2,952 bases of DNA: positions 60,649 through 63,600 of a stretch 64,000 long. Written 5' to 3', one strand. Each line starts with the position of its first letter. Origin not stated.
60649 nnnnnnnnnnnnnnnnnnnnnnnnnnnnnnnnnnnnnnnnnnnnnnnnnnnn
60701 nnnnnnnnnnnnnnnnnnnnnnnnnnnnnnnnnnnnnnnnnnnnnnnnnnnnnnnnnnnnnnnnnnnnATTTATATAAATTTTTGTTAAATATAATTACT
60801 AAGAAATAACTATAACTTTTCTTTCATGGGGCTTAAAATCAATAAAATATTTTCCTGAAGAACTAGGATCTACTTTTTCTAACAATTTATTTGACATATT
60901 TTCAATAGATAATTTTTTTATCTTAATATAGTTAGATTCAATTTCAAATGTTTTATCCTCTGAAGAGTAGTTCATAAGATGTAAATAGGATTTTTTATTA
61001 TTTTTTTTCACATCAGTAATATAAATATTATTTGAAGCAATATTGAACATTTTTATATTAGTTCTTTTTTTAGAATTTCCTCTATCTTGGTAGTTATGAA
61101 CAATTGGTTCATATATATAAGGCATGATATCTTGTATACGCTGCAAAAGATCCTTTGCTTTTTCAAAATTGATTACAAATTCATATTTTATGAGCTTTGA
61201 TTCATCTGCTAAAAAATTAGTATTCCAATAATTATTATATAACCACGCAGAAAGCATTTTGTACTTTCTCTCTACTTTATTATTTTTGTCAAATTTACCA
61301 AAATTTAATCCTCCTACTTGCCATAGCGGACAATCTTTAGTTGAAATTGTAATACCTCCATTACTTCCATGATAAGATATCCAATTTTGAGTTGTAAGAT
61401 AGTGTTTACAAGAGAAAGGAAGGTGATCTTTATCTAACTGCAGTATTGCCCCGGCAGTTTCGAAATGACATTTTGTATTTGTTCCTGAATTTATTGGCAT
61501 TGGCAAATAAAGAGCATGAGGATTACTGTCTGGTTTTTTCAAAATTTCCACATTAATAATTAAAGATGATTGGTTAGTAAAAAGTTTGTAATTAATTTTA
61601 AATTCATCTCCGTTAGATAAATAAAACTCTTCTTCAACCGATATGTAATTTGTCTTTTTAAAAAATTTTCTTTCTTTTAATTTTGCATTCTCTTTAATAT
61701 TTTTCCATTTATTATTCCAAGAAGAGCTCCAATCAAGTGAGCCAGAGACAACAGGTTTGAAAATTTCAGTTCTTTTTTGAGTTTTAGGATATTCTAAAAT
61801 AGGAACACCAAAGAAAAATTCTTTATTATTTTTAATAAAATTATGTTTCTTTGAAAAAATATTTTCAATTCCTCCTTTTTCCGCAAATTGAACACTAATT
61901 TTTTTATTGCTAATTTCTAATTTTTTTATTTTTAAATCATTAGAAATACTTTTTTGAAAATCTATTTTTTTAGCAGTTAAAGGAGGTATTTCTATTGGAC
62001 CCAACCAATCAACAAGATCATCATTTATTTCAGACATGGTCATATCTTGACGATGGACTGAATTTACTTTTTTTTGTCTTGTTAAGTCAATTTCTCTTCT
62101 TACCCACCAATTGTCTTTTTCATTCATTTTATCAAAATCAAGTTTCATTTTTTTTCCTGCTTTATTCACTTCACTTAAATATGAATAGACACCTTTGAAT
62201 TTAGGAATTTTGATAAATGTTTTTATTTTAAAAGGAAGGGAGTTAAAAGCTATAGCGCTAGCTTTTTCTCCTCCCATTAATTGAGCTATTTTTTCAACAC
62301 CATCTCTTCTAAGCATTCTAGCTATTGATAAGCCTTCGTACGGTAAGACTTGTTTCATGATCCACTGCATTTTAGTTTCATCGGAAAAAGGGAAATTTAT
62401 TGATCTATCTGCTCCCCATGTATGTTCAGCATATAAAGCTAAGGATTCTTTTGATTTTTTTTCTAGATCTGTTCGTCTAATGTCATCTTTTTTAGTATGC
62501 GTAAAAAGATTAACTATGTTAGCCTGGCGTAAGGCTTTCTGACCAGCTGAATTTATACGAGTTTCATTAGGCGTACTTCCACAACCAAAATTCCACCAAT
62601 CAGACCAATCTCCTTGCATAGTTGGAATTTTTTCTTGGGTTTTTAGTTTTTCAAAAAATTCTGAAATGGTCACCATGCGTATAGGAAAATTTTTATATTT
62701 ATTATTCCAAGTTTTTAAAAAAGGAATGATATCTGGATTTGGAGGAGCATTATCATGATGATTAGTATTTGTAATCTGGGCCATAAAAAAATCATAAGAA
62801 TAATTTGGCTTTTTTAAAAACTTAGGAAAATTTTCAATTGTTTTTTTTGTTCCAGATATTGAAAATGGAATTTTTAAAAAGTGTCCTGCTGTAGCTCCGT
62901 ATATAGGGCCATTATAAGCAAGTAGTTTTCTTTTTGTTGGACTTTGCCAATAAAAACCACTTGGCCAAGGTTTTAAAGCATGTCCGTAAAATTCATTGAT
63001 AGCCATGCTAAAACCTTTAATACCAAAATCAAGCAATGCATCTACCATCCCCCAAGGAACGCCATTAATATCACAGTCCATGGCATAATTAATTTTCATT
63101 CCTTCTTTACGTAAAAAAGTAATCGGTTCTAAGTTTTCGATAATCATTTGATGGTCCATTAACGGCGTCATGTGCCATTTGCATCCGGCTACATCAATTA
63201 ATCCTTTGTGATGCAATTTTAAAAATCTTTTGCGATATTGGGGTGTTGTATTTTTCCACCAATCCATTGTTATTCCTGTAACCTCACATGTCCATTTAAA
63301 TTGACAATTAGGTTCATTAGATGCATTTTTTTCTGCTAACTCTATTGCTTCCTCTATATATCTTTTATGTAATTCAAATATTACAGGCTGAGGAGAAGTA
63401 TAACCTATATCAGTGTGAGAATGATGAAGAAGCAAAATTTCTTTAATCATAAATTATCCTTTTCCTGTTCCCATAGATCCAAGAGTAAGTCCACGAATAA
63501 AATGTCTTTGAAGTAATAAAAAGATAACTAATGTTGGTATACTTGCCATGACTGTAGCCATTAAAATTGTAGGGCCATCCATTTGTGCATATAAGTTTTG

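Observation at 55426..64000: Compact carbohydrate locus beside tRNA-Gln: predicted glycoside import, GH38-like hydrolysis, ROK kinase and PMI-like isomerase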

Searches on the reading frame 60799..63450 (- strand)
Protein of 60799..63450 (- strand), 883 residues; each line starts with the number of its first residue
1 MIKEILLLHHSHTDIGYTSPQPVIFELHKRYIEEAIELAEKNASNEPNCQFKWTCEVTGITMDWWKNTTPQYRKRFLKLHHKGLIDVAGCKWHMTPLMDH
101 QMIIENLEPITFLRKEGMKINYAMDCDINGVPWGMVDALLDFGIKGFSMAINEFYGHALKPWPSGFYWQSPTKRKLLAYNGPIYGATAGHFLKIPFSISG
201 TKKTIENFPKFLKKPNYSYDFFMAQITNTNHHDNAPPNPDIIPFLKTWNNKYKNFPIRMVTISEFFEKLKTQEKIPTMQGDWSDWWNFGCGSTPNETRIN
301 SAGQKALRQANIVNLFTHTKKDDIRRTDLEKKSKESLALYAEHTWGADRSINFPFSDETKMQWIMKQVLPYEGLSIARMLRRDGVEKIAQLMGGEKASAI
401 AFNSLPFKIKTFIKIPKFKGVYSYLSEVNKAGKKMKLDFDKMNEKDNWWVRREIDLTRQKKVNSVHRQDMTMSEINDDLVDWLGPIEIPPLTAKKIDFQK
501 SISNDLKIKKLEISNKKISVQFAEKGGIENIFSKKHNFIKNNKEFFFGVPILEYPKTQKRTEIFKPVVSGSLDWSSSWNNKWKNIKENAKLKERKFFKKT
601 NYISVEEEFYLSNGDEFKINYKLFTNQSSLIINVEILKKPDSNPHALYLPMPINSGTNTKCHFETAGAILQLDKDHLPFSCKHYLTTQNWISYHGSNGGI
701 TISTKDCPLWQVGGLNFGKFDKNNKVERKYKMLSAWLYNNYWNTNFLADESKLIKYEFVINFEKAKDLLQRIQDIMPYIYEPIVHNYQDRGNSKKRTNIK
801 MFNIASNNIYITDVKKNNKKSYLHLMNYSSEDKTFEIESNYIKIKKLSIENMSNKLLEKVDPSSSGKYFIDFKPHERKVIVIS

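Call 4: search_protein_families(library=pfam, proteins=[window:60799-63450:-], max_evalue=0.01)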
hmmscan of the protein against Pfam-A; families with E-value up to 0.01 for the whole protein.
window:60799-63450:- (883 aa): 1 family
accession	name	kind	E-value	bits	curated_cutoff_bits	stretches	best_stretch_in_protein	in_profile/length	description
PF01074.27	Glyco_hydro_38N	-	4.4e-14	53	25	1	5-275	2-258/270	Glycosyl hydrolases family 38 N-terminal domain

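Call 5: search_protein_families(library=ncbifam, proteins=[window:60799-63450:-], max_evalue=0.01)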
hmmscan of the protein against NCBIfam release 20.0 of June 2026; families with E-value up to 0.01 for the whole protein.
window:60799-63450:- (883 aa): 0 families

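Call 7: search_solved_structures(query=window:60799-63450:-, max_evalue=1, show_alignments=2)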
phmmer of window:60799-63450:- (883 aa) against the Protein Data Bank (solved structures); distinct sequences matched with E-value up to 1: 0.
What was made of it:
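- Tried and rejected: phmmer of the GH38-like protein against PDB sequences found nothing at E<=1 (call 7).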

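Call 9: find_homologous_proteins(query=window:60799-63450:-, max_evalue=0.001)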
Query window:60799-63450:- (883 aa): 486 proteins with E <= 0.001 among 8000 candidates; the best 120 are listed.
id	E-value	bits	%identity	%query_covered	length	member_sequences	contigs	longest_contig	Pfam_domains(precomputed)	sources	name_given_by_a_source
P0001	0.0e+0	2024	97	100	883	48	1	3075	PF01074.29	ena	-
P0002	0.0e+0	1589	75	100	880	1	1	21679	PF01074.29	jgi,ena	-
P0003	0.0e+0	1580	74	100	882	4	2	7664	PF01074.29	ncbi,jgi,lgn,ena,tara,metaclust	tara:strand:+ start:176 stop:2824 length:2649 start_codon:yes stop_codon:yes gene_type:complete|meta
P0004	0.0e+0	1374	66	100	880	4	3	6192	PF01074.29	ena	-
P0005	0.0e+0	1367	66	100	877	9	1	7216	PF01074.29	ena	-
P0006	0.0e+0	1321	64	100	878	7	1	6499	PF01074.29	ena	-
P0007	0.0e+0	1313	64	100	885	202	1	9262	PF01074.29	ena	-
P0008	0.0e+0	1310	64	100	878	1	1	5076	PF01074.29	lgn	-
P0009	0.0e+0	1309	65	100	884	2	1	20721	PF01074.29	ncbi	-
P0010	0.0e+0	1298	65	100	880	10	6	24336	PF01074.29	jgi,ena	-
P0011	0.0e+0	1287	64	100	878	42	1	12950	PF01074.29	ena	-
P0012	3.3e-216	738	39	97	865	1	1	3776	PF01074.29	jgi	-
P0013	2.3e-202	692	37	99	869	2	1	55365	PF01074.29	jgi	jgi:alpha-mannosidase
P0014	3.3e-200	685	40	90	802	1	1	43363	PF01074.29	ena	-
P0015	2.5e-199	682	38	100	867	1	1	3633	PF01074.29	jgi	jgi:hypothetical protein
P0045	4.8e-191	655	36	100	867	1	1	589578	PF01074.29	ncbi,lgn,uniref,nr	ncbi:Glycosyl hydrolases family 38 C-terminal domain-containing protein [Kaistia soli DSM 19436]|uni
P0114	1.6e-183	630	36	100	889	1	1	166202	PF01074.29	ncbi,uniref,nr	ncbi:hypothetical protein OU789_16235 [Halocynthiibacter sp. C4]|uniref:glycoside hydrolase family 3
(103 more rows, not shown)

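Call 10: find_encoding_contigs(protein=P0002, flank=10000, max_places=3)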
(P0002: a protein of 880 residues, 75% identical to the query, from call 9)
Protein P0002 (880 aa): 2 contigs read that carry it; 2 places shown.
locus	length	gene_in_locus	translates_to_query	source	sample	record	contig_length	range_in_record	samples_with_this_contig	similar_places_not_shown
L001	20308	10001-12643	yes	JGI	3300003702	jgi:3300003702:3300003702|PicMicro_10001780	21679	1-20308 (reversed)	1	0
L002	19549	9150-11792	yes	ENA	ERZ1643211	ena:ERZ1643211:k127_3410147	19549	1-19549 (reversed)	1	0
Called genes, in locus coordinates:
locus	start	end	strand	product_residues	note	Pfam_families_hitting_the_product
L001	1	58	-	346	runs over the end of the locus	PF01717:Meth_synt_2, PF08267:Meth_synt_1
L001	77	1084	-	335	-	PF04321:RmlD_sub_bind, PF01073:3Beta_HSD, PF01370:Epimerase, PF02719:Polysacc_synt_2, PF07993:NAD_binding_4 (faint), PF13460:NAD_binding_10 (faint), PF16363:GDP_Man_Dehyd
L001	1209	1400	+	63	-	-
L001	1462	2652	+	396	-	PF03786:UxuA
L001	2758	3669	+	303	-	PF00294:PfkB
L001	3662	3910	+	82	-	PF01081:Aldolase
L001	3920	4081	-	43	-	-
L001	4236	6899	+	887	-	PF01074:Glyco_hydro_38N, PF07748:Glyco_hydro_38C (weak), PF17677:Glyco_hydro38C2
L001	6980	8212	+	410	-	PF01547:SBP_bac_1, PF13416:SBP_bac_8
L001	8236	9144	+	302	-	PF00528:BPD_transp_1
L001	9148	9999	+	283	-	PF00528:BPD_transp_1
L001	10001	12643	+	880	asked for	PF01074:Glyco_hydro_38N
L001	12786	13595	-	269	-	PF05721:PhyH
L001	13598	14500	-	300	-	PF00480:ROK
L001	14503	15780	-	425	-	-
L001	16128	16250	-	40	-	-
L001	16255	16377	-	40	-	-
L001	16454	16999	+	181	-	-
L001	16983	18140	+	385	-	PF02515:CoA_transf_3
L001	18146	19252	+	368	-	PF13378:MR_MLE_C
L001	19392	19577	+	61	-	-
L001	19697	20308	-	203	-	?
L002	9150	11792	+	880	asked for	PF01074:Glyco_hydro_38N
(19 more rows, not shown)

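Call 11: find_encoding_contigs(protein=P0010, flank=10000, max_places=4)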
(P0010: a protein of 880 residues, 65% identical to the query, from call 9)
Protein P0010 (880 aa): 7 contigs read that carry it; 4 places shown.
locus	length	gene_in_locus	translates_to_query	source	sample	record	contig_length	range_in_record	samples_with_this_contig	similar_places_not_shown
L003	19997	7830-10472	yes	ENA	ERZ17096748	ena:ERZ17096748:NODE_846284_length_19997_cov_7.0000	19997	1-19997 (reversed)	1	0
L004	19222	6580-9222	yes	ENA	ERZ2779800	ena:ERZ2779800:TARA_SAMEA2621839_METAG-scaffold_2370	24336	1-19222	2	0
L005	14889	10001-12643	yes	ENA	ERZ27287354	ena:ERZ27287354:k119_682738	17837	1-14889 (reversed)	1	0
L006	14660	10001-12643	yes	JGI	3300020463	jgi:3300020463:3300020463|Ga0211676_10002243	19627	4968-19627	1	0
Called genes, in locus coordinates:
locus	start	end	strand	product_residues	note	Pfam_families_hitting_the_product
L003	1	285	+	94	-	?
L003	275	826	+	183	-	PF01081:Aldolase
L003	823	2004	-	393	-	PF07221:GlcNAc_2-epim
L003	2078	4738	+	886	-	PF01074:Glyco_hydro_38N, PF17677:Glyco_hydro38C2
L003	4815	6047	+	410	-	PF13416:SBP_bac_8, PF01547:SBP_bac_1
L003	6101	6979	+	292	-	PF00528:BPD_transp_1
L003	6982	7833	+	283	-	PF00528:BPD_transp_1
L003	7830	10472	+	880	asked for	PF01074:Glyco_hydro_38N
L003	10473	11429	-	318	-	PF04116:FA_hydroxylase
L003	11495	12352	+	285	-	PF05721:PhyH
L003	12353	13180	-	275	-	PF00528:BPD_transp_1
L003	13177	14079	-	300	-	PF00528:BPD_transp_1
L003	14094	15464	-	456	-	PF01547:SBP_bac_1, PF13416:SBP_bac_8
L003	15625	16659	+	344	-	PF08240:ADH_N, PF16912:Glu_dehyd_C, PF00107:ADH_zinc_N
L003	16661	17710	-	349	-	PF01408:GFO_IDH_MocA, PF22725:GFO_IDH_MocA_C3, PF02894:GFO_IDH_MocA_C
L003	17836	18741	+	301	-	PF04909:Amidohydro_2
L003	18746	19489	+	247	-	PF00106:adh_short, PF08659:KR, PF23441:SDR, PF13561:adh_short_C2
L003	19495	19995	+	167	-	?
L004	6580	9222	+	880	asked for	PF01074:Glyco_hydro_38N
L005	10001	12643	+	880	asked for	PF01074:Glyco_hydro_38N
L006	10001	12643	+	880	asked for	PF01074:Glyco_hydro_38N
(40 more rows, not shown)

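Call 12: find_encoding_contigs(protein=P0009, flank=10000, max_places=3)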
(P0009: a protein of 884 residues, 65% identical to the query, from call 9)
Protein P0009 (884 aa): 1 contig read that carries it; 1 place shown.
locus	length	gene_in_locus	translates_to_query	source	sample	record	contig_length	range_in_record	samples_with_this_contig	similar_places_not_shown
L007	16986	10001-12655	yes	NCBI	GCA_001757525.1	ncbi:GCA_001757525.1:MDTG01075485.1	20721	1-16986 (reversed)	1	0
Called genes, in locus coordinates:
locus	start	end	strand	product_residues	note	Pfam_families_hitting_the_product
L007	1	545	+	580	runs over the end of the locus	PF01144:CoA_trans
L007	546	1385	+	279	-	PF01731:Arylesterase (faint), PF01436:NHL (faint), PF06739:SBBP (faint), PF20067:SSL_N (faint), PF03088:Str_synth (faint), PF08450:SGL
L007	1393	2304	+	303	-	PF00294:PfkB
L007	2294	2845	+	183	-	PF01081:Aldolase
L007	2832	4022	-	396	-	PF07221:GlcNAc_2-epim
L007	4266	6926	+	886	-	PF01074:Glyco_hydro_38N, PF07748:Glyco_hydro_38C, PF17677:Glyco_hydro38C2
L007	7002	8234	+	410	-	PF01547:SBP_bac_1, PF13416:SBP_bac_8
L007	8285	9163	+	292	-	PF00528:BPD_transp_1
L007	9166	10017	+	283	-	PF00528:BPD_transp_1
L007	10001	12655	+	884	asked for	PF01074:Glyco_hydro_38N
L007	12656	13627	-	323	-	PF04116:FA_hydroxylase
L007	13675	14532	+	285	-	PF05721:PhyH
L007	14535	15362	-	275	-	PF00528:BPD_transp_1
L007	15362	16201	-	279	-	PF00528:BPD_transp_1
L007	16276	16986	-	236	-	?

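Call 14: find_related_loci(query=window:60799-63450:-, collection=genome_contigs, flank=10000)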
Query window:60799-63450:- (883 aa) in genome_contigs; peptide patterns used: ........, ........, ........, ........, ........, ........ (x = any residue, [..] = any of these).
21 stretches matched a pattern; 5 encode a relative of the query (tblastn E <= 1e-3); 5 distinct loci.
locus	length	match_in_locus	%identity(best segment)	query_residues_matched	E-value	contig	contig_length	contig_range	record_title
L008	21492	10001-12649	98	1-883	0e+0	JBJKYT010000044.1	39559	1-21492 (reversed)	MAG: Alphaproteobacteria bacterium isolate LRMED-201 HIMB59-LRMED-201-C2735, whole genome shotgun sequence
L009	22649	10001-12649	98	1-883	0e+0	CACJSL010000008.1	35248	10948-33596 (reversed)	uncultured Alphaproteobacteria bacterium isolate AG-447-P01 genome assembly, contig: AG-447-P01_NODE_8, whole genome sho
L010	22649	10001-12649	94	1-883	0e+0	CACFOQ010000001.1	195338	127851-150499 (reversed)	uncultured Alphaproteobacteria bacterium isolate AG-414-E06 genome assembly, contig: AG-414-E06_NODE_1, whole genome sho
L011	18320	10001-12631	64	1-882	0e+0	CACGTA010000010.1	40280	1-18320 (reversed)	uncultured Alphaproteobacteria bacterium isolate AG-910-K03 genome assembly, contig: AG-910-K03_NODE_10, whole genome sh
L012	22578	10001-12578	35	1-869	0e+0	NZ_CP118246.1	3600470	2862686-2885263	Devosia algicola strain G20-9 chromosome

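Call 18: search_protein_families(library=pfam, proteins=[L009:1432-3216:-, L009:3177-3881:-, L009:3932-5257:+, L009:5247-6056:+, L009:6064-6819:-, L009:6978-8210:+, L009:8270-9142:+, L009:9146-9997:+, L010:12670-13518:-, L010:16302-16916:-], max_evalue=0.001)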
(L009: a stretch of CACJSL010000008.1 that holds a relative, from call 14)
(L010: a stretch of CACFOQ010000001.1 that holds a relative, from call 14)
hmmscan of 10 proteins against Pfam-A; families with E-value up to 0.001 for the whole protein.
L009:1432-3216:- (594 aa): 1 family
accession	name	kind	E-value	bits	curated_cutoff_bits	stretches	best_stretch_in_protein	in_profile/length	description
PF01464.25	SLT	-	5.1e-24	84.5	21.3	1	433-538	7-107/117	Transglycosylase SLT domain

L009:3177-3881:- (234 aa): 1 family
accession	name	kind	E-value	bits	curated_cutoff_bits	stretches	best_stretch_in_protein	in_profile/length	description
PF03167.25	UDG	-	1.8e-36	125.8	24.3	1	76-227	2-141/141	Uracil DNA glycosylase superfamily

L009:3932-5257:+ (441 aa): 14 families
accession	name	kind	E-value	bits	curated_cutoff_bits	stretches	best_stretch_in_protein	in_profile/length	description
PF07719.23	TPR_2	-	7e-18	63.6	27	1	359-389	3-33/34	Tetratricopeptide repeat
PF00515.34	TPR_1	-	5.1e-13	48.7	27.8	0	288-316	2-30/34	Tetratricopeptide repeat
PF13424.12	TPR_12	-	1e-12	48.5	30.1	0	253-316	7-74/77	Tetratricopeptide repeat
PF13174.12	TPR_6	-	1.5e-09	38.3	26.3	0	363-388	6-31/33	Tetratricopeptide repeat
PF13428.12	TPR_14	-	8.4e-09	35.7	23.5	0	250-284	2-35/44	Tetratricopeptide repeat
PF13181.12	TPR_8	-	1.3e-07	31.6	25.7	0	362-389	6-33/34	Tetratricopeptide repeat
PF14559.12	TPR_19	-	2.4e-07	31.4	25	0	339-389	7-57/68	Tetratricopeptide repeat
PF13176.12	TPR_7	-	2.6e-07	30.6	27.9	0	360-388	2-30/36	Tetratricopeptide repeat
PF13432.12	TPR_16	-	9.8e-07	29.6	32.7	0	347-389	24-63/65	Tetratricopeptide repeat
PF13374.12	TPR_10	-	1.4e-06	28.5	27.5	0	360-386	5-31/42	Tetratricopeptide repeat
PF12895.13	ANAPC3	-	6.5e-06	26.8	27.2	1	347-413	16-78/82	Anaphase-promoting complex, cyclosome, subunit 3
PF23914.1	TPR_CcmH_CycH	-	3.8e-05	24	42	0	300-388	63-152/158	Cytochrome c-type biogenesis protein H TPR domain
PF23558.1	TPR_P4H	-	0.00018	22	27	0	341-389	26-74/91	Prolyl 4-hydroxylase peptide-substrate-binding domain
PF13431.12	TPR_17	-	0.00072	20.1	24.4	0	348-376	4-32/34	Tetratricopeptide repeat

L009:5247-6056:+ (269 aa): 2 families
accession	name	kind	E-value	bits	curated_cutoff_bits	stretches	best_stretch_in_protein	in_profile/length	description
PF00288.32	GHMP_kinases_N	-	8e-07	29.6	22.3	1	73-123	5-55/87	GHMP kinases N terminal domain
PF08544.19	GHMP_kinases_C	-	0.00073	20.3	21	0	188-254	15-83/85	GHMP kinases C terminal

L009:6064-6819:- (251 aa): 1 family
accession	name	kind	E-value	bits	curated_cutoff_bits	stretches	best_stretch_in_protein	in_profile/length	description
PF03328.21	HpcH_HpaI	-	7.6e-21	74.9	25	1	20-238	3-218/221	HpcH/HpaI aldolase/citrate lyase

L009:6978-8210:+ (410 aa): 2 families
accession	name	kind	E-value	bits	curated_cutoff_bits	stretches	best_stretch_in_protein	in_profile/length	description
PF01547.30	SBP_bac_1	-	1.1e-28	101.6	26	1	71-324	46-305/307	Bacterial extracellular solute-binding protein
PF13416.11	SBP_bac_8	-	1.3e-28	101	27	1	42-343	6-267/279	Bacterial extracellular solute-binding protein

L009:8270-9142:+ (290 aa): 1 family
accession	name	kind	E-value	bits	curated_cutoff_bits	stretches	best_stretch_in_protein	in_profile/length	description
PF00528.27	BPD_transp_1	-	6.4e-12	46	26.4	1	83-277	3-173/184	Binding-protein-dependent transport system inner membrane component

L009:9146-9997:+ (283 aa): 1 family
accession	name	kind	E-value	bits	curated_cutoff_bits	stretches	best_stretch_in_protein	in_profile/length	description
PF00528.27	BPD_transp_1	-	1.4e-10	41.7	26.4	1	88-273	2-182/184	Binding-protein-dependent transport system inner membrane component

L010:12670-13518:- (282 aa): 1 family
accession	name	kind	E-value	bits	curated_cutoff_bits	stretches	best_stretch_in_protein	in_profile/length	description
PF05721.19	PhyH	-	8.2e-22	79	22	1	22-221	4-212/213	Phytanoyl-CoA dioxygenase (PhyH)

L010:16302-16916:- (204 aa): 2 families
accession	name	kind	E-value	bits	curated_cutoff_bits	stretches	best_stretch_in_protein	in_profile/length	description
PF06347.19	SH3_4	-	3.8e-23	81.4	24.1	2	56-112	1-56/56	Bacterial SH3 domain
PF08239.17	SH3_3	-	2.1e-12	47.4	27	1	59-111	2-54/54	Bacterial SH3 domain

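Call 23: find_encoding_contigs(protein=P0045, flank=10000, max_places=2)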
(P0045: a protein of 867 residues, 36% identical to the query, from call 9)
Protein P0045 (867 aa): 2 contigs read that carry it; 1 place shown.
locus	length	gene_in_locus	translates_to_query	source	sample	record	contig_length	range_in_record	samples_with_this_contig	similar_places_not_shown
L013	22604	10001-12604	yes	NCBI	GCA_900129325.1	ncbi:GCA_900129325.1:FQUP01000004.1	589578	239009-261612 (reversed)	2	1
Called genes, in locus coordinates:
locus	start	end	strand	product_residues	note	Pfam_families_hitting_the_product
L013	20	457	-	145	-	PF00293:NUDIX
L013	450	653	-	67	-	-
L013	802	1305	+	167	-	PF13628:DUF4142, PF03713:DUF305 (weak)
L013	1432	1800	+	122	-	PF07681:DoxX, PF13564:DoxX_2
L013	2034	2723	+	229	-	PF00392:GntR, PF07729:FCD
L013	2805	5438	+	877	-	PF01074:Glyco_hydro_38N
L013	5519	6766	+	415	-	PF01547:SBP_bac_1, PF13416:SBP_bac_8, PF13343:SBP_bac_6 (faint)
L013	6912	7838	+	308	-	PF00528:BPD_transp_1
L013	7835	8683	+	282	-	PF00528:BPD_transp_1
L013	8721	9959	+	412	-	PF02746:MR_MLE_N, PF13378:MR_MLE_C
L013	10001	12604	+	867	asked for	PF01074:Glyco_hydro_38N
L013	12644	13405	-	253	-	PF00392:GntR, PF07729:FCD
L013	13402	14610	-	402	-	PF00266:Aminotran_5, PF01053:Cys_Met_Meta_PP, PF01041:DegT_DnrJ_EryC1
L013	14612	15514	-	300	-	PF12911:OppC_N, PF00528:BPD_transp_1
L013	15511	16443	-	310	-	PF19300:BPD_transp_1_N, PF00528:BPD_transp_1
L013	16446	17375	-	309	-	PF00005:ABC_tran, PF08352:oligo_HPY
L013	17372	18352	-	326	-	PF02463:SMC_N (weak), PF00005:ABC_tran, PF13401:AAA_22 (faint), PF13304:AAA_21 (weak), PF08352:oligo_HPY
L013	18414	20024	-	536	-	PF00496:SBP_bac_5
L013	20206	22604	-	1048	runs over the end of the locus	PF00873:ACR_tran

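Call 24: find_encoding_contigs(protein=P0114, flank=10000, max_places=2)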
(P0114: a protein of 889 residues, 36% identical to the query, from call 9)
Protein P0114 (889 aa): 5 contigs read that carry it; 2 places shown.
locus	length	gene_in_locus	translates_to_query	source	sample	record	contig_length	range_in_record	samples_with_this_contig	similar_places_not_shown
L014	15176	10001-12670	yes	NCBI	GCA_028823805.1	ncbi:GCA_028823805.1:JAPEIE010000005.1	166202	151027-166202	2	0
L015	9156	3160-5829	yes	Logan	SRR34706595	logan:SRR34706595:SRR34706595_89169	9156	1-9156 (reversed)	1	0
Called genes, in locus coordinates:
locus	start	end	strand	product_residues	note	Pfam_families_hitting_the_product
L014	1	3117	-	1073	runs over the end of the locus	PF01074:Glyco_hydro_38N, PF09261:Alpha-mann_mid, PF07748:Glyco_hydro_38C, PF17677:Glyco_hydro38C2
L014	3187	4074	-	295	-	PF00528:BPD_transp_1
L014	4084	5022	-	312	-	PF00528:BPD_transp_1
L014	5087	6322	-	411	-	PF01547:SBP_bac_1, PF13416:SBP_bac_8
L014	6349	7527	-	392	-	PF00005:ABC_tran, PF13304:AAA_21 (faint), PF17850:CysA_C_terminal (weak), PF17912:OB_MalK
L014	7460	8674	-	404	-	PF02746:MR_MLE_N, PF13378:MR_MLE_C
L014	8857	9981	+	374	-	PF10282:Lactonase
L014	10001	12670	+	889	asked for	PF01074:Glyco_hydro_38N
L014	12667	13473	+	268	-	PF00106:adh_short, PF08659:KR, PF13561:adh_short_C2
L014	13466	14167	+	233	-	PF00392:GntR, PF07729:FCD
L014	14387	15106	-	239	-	PF01695:IstB_IS21, PF00308:Bac_DnaA (weak)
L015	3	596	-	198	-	?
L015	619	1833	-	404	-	PF02746:MR_MLE_N, PF13378:MR_MLE_C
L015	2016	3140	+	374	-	PF10282:Lactonase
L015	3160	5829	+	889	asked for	PF01074:Glyco_hydro_38N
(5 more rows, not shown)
